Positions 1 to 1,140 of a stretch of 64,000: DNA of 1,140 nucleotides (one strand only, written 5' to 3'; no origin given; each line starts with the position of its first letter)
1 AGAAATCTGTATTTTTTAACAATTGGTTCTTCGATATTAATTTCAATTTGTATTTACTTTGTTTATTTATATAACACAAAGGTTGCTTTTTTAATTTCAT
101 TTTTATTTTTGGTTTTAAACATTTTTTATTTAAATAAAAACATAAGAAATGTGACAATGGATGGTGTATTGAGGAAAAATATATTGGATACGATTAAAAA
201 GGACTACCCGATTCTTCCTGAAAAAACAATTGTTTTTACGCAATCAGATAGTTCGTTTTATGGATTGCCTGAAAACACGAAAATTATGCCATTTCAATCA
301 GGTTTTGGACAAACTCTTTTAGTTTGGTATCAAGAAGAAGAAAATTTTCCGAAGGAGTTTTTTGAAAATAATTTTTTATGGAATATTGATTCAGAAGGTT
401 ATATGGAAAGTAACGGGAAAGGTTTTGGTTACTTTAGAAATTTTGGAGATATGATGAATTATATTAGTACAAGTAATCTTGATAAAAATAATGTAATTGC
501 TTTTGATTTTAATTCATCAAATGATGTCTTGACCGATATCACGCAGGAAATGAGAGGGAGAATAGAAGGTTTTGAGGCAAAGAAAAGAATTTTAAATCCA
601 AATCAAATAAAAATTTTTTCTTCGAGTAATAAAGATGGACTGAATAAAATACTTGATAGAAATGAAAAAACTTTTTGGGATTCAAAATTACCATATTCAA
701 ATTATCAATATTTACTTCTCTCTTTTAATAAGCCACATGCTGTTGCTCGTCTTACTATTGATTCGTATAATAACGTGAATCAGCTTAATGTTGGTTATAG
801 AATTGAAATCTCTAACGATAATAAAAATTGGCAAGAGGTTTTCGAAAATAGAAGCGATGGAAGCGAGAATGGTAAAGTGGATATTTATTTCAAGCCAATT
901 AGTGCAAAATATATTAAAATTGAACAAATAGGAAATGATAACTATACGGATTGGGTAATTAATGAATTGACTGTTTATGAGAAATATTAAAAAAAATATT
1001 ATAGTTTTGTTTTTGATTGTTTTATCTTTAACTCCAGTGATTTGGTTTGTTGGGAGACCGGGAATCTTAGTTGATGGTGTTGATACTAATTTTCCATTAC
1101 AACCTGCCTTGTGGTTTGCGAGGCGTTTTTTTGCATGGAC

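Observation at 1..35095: Very large surface-glycan locus with seven GT-C-type membrane glycosyltransferase paralogs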

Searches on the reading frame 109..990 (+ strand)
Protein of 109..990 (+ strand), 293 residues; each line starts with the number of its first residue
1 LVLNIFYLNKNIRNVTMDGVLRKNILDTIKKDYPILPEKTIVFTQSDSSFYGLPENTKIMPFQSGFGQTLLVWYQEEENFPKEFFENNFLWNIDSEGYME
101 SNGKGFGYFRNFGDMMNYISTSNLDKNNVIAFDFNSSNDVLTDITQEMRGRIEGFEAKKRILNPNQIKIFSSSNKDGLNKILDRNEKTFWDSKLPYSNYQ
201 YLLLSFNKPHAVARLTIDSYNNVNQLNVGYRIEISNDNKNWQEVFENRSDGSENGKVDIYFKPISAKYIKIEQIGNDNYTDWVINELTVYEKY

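Call 4: search_protein_families(library=pfam, proteins=[window:109-990:+], max_evalue=0.01)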
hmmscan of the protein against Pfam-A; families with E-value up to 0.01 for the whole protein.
window:109-990:+ (293 aa): 2 families
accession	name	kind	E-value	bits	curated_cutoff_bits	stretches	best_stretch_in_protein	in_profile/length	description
PF00754.31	F5_F8_type_C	-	7.5e-15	55.6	28.2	1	172-283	7-122/127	F5/8 type C domain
PF22633.2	F5_F8_type_C_2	-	5.3e-11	43.4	27.8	1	181-271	2-91/91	NedA-like, galactose-binding domain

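Call 8: search_protein_families(library=ncbifam, proteins=[window:109-990:+], max_evalue=0.1)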
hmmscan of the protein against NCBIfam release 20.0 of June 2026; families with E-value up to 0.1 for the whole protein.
window:109-990:+ (293 aa): 0 families
